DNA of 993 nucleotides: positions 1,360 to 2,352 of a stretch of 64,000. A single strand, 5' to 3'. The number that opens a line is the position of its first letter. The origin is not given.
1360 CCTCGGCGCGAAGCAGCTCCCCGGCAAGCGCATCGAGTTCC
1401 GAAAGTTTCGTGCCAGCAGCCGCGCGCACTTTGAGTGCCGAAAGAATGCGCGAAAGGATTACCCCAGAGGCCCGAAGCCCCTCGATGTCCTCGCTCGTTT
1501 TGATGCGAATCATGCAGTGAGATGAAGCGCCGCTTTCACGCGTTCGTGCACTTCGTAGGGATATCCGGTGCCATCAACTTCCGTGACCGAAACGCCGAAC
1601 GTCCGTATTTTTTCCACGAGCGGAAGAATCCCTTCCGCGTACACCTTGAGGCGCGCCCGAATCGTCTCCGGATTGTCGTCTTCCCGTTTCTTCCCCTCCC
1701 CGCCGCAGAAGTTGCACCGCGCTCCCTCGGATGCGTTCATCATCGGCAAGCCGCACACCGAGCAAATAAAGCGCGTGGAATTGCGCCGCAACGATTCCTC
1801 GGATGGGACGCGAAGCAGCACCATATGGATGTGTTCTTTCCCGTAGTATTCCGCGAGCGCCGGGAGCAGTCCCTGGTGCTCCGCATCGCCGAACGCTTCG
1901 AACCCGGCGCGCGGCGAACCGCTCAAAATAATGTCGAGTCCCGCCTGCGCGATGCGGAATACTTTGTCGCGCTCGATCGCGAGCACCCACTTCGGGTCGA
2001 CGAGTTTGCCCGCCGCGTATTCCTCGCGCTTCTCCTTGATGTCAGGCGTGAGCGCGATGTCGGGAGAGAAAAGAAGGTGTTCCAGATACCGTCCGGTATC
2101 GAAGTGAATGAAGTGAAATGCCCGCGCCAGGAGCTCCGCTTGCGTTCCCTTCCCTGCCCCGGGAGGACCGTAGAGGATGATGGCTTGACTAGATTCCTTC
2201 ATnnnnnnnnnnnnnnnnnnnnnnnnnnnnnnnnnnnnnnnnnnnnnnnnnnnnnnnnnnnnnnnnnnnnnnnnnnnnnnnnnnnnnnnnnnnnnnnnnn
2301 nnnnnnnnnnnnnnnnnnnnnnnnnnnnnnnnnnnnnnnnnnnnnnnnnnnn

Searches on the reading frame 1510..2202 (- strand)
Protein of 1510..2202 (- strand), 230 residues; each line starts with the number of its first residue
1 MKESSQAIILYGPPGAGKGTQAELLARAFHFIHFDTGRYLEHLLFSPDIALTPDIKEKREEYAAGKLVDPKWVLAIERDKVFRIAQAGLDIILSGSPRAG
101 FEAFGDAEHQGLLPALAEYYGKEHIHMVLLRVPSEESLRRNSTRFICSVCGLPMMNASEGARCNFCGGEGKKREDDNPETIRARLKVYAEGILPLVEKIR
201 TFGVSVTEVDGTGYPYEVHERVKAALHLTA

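Call 69: search_protein_families(library=pfam, proteins=[window:1510-2202:-], max_evalue=0.001)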
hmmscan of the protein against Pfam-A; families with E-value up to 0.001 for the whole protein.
window:1510-2202:- (230 aa): 3 families
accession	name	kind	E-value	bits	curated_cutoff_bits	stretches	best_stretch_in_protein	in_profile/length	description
PF00406.28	ADK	-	1.2e-13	51.9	26.8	1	10-200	1-147/151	Adenylate kinase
PF13207.12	AAA_17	-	1.1e-08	35.9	27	1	11-140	1-118/136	AAA domain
PF13238.12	AAA_18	-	8.7e-05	23.4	29.4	1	8-144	1-111/128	AAA domain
